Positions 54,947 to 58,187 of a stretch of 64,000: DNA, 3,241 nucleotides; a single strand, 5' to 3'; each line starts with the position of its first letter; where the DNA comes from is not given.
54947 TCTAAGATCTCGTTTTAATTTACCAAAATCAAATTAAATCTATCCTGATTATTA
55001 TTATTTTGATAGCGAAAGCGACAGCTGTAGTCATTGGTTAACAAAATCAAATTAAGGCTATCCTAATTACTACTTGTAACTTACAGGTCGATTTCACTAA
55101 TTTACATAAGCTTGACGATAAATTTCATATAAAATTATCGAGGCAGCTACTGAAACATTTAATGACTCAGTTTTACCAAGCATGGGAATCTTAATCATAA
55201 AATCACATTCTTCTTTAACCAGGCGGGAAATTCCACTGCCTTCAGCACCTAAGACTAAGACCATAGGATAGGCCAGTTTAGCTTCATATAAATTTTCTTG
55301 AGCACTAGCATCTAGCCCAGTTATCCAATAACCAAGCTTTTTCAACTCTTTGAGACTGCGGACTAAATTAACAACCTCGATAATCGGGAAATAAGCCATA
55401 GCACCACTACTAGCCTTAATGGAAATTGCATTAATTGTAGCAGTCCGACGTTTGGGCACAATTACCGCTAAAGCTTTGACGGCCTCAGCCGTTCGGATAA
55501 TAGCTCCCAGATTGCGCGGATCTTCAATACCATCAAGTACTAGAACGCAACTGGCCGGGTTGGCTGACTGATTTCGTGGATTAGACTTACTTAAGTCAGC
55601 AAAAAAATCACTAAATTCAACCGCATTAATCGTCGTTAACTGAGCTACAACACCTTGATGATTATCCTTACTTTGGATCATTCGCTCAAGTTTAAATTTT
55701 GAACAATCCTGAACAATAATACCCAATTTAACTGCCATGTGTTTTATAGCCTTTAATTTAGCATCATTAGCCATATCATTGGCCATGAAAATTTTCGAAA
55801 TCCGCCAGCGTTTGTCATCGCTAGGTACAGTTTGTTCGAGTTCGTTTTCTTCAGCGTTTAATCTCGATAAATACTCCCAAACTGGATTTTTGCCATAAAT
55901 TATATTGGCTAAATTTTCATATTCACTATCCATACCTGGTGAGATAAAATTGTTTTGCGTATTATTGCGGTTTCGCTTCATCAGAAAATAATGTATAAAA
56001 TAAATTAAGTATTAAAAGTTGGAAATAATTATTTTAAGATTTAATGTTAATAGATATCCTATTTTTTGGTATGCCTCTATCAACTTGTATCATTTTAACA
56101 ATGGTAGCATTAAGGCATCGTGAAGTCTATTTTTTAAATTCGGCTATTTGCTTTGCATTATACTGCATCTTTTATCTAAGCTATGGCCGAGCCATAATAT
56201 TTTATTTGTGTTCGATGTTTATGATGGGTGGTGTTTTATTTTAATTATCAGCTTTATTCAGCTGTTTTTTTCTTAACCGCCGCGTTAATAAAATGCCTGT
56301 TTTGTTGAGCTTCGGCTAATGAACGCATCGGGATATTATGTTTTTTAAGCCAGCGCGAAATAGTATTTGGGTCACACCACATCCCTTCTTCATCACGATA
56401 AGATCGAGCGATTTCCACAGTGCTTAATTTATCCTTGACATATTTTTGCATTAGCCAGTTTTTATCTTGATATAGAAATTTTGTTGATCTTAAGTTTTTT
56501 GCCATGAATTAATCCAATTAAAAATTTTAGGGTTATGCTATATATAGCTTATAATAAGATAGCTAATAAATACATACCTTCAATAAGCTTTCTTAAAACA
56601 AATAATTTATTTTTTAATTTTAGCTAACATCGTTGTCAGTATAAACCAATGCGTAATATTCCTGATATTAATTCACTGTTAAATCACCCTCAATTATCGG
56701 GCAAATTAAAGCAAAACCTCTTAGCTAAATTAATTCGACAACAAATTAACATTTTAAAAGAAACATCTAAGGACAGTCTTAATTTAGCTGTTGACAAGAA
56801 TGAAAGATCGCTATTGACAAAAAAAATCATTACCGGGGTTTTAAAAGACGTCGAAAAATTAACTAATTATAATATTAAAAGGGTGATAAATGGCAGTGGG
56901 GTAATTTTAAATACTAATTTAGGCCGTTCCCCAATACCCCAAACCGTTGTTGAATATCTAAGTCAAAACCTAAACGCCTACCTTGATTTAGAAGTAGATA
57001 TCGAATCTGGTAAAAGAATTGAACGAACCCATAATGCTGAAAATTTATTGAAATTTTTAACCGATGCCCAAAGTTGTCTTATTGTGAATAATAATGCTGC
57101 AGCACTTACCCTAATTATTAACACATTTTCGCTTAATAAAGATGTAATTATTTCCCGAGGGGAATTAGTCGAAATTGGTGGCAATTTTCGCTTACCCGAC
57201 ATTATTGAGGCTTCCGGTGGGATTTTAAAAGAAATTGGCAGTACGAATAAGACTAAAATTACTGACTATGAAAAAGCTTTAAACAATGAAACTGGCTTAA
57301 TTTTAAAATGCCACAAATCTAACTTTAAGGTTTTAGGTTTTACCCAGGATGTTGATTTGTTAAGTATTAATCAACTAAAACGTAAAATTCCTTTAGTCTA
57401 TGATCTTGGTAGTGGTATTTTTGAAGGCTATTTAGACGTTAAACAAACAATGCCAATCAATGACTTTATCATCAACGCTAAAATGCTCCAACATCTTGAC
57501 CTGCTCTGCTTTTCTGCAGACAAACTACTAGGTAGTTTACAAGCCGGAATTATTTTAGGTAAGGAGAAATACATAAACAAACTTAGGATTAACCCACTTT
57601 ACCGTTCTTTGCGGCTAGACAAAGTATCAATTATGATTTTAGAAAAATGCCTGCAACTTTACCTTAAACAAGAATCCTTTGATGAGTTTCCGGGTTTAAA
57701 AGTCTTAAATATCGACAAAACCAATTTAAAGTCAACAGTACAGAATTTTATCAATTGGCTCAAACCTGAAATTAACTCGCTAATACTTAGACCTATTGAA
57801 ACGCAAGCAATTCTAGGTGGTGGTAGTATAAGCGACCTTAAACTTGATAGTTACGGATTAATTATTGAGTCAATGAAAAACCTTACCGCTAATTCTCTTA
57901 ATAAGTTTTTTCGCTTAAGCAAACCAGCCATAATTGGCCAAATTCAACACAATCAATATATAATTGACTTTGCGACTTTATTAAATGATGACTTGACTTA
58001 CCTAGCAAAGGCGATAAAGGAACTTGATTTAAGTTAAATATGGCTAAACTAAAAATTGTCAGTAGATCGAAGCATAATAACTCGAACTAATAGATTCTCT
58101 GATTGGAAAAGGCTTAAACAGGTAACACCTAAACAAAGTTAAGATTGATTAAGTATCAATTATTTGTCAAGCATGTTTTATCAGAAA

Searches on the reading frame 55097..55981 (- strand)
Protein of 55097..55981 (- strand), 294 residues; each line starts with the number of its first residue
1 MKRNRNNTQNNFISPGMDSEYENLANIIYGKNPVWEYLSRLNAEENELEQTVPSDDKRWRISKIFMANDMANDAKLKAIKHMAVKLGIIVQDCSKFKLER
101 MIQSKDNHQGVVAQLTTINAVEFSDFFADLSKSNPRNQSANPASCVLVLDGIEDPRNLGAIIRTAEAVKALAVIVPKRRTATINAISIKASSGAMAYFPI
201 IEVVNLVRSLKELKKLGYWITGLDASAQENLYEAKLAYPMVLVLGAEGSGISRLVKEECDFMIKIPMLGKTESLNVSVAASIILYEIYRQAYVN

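Call 10: find_encoding_contigs(protein=window:55097-55981:-, flank=6000, max_places=10)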
Protein window:55097-55981:- (294 aa): 15 contigs read that carry it; 9 places shown.
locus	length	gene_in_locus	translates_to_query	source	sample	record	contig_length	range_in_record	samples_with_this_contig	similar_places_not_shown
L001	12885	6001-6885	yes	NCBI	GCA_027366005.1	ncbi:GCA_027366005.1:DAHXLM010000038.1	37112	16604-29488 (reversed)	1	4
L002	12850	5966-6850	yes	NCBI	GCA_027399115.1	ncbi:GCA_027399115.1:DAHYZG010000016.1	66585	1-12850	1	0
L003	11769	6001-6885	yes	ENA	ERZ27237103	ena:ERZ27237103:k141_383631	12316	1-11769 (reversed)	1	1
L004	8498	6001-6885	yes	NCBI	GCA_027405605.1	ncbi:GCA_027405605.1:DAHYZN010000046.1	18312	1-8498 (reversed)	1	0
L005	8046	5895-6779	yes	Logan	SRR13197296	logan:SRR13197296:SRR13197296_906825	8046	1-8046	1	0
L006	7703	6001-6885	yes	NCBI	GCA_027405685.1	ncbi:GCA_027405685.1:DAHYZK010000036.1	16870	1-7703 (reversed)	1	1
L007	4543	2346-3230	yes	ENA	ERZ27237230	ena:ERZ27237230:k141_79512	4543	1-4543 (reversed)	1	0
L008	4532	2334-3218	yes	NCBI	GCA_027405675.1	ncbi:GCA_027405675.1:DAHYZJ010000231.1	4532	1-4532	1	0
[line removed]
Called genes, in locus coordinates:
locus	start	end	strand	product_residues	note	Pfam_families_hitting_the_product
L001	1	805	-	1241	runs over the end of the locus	PF10412:TrwB_AAD_bind (faint)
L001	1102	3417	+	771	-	-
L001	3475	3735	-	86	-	-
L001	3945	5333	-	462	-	PF03841:SelA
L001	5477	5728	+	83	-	-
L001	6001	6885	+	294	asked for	PF08032:SpoU_sub_bind, PF00588:SpoU_methylase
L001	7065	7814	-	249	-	PF02899:Phage_int_SAM_1 (weak), PF00589:Phage_integrase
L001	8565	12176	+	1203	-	PF04563:RNA_pol_Rpb2_1, PF04561:RNA_pol_Rpb2_2, PF04565:RNA_pol_Rpb2_3, PF10385:RNA_pol_Rpb2_45, PF00562:RNA_pol_Rpb2_6, PF04560:RNA_pol_Rpb2_7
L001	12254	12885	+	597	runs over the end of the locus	PF04997:RNA_pol_Rpb1_1, PF00623:RNA_pol_Rpb1_2, PF04983:RNA_pol_Rpb1_3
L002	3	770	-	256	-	?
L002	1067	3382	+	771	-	-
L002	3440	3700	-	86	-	-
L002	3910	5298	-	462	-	PF03841:SelA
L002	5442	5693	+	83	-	-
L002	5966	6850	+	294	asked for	PF08032:SpoU_sub_bind, PF00588:SpoU_methylase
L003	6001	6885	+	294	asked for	PF08032:SpoU_sub_bind, PF00588:SpoU_methylase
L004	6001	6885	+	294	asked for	PF08032:SpoU_sub_bind, PF00588:SpoU_methylase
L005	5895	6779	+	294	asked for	PF08032:SpoU_sub_bind, PF00588:SpoU_methylase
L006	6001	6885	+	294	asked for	PF08032:SpoU_sub_bind, PF00588:SpoU_methylase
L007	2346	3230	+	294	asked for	PF08032:SpoU_sub_bind, PF00588:SpoU_methylase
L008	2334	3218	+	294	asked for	PF08032:SpoU_sub_bind, PF00588:SpoU_methylase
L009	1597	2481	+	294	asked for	PF08032:SpoU_sub_bind, PF00588:SpoU_methylase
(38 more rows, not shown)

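Call 11: search_protein_families(library=pfam, proteins=[window:55097-55981:-])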
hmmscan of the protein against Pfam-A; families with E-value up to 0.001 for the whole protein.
window:55097-55981:- (294 aa): 2 families
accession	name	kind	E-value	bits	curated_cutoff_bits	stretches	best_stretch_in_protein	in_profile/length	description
PF00588.24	SpoU_methylase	-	1.7e-41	142.1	29.7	1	146-285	3-142/142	SpoU rRNA Methylase family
PF08032.17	SpoU_sub_bind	-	1.9e-09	38.2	22.8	1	58-116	15-71/76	RNA 2'-O ribose methyltransferase substrate binding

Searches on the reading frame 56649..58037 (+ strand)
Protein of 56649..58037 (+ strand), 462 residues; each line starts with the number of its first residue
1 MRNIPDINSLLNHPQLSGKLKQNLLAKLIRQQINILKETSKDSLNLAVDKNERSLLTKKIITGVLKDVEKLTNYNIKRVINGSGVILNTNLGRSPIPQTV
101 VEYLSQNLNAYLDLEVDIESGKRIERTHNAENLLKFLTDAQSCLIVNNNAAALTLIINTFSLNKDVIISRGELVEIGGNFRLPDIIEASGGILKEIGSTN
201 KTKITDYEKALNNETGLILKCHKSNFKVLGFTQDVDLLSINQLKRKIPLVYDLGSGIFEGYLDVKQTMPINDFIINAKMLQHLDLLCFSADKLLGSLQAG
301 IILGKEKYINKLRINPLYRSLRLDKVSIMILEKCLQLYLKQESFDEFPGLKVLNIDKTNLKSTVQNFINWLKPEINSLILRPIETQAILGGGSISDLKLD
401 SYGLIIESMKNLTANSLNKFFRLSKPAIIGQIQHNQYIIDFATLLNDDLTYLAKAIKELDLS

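Call 11: search_protein_families(library=pfam, proteins=[window:56649-58037:+])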
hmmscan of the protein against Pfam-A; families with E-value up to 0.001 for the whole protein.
window:56649-58037:+ (462 aa): 2 families
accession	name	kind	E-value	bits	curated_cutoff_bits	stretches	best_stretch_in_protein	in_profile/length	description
PF03841.19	SelA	-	1.9e-105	353.4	22.8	1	79-444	1-366/367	L-seryl-tRNA selenium transferase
PF00266.25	Aminotran_5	-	0.00016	21.2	21.5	1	94-313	9-222/371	Aminotransferase class-V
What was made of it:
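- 56649..58037 (+): selA (L-seryl-tRNA(Sec) selenium transferase), 2.9 kb downstream of selC. This is context showing that the selC region is a core selenocysteine locus. Pfam PF03841, E = 1.9e-105 (call 11).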

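Call 35: list_cluster_members(proteins=[window:56649-58037:+, window:47850-49643:-, P0002])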
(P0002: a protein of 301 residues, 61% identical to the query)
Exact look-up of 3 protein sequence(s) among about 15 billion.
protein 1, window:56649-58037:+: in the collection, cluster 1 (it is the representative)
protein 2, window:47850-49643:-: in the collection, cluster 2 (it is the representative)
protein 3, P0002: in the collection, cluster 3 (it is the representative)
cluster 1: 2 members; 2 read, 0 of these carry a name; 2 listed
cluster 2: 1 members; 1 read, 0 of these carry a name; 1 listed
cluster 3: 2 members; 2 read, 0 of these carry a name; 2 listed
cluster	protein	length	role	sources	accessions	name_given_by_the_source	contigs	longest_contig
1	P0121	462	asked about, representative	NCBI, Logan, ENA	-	-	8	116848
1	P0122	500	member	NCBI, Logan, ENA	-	-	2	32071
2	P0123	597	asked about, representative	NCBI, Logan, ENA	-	-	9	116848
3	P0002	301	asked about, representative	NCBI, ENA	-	-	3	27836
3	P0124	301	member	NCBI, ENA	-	-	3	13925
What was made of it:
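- Tried and rejected: No names were returned (call 35).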

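Call 41: find_encoding_contigs(protein=P0122, flank=6000, max_places=10)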
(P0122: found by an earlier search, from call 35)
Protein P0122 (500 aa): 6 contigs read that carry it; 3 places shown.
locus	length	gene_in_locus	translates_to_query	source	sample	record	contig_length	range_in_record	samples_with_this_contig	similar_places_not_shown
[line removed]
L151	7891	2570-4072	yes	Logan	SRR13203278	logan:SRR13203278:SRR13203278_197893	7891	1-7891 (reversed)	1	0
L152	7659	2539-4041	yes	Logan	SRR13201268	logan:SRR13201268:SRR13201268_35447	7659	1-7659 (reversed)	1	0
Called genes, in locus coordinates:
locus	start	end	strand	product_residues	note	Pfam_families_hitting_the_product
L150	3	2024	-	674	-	?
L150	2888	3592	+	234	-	PF00589:Phage_integrase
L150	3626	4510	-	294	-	PF08032:SpoU_sub_bind, PF00588:SpoU_methylase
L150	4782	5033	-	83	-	-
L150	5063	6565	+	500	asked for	PF03841:SelA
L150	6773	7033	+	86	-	-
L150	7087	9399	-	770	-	-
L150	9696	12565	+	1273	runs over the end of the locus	PF10412:TrwB_AAD_bind (faint)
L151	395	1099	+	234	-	PF00589:Phage_integrase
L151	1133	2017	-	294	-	PF08032:SpoU_sub_bind, PF00588:SpoU_methylase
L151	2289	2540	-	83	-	-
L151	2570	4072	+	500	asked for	PF03841:SelA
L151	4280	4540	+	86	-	-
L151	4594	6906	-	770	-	-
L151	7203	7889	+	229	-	?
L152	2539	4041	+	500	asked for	PF03841:SelA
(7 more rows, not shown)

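Call 42: find_encoding_contigs(protein=P0124, flank=2500, max_places=10)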
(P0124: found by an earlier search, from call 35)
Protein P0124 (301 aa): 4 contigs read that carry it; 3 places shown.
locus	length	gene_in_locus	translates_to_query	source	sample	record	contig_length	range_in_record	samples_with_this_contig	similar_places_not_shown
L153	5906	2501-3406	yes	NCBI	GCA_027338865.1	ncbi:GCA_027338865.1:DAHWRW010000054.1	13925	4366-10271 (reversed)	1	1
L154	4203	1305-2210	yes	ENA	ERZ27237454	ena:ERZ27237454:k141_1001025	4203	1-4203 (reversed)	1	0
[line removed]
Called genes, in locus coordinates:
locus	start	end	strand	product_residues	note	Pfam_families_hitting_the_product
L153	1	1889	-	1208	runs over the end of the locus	PF04563:RNA_pol_Rpb2_1, PF04561:RNA_pol_Rpb2_2, PF04565:RNA_pol_Rpb2_3, PF10385:RNA_pol_Rpb2_45, PF00562:RNA_pol_Rpb2_6, PF04560:RNA_pol_Rpb2_7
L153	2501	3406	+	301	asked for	PF02899:Phage_int_SAM_1, PF00589:Phage_integrase, PF22823:MrpR_C_cat (weak)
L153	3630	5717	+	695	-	PF00912:Transgly, PF00905:Transpeptidase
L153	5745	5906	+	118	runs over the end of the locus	PF08308:PEGA (faint)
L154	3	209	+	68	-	?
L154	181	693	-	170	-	PF04563:RNA_pol_Rpb2_1 (faint)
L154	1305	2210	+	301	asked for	PF02899:Phage_int_SAM_1, PF00589:Phage_integrase, PF22823:MrpR_C_cat (weak)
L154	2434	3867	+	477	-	PF00912:Transgly, PF00905:Transpeptidase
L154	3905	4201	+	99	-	?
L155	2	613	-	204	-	?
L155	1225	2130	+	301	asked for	PF02899:Phage_int_SAM_1, PF00589:Phage_integrase, PF22823:MrpR_C_cat (weak)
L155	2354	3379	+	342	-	?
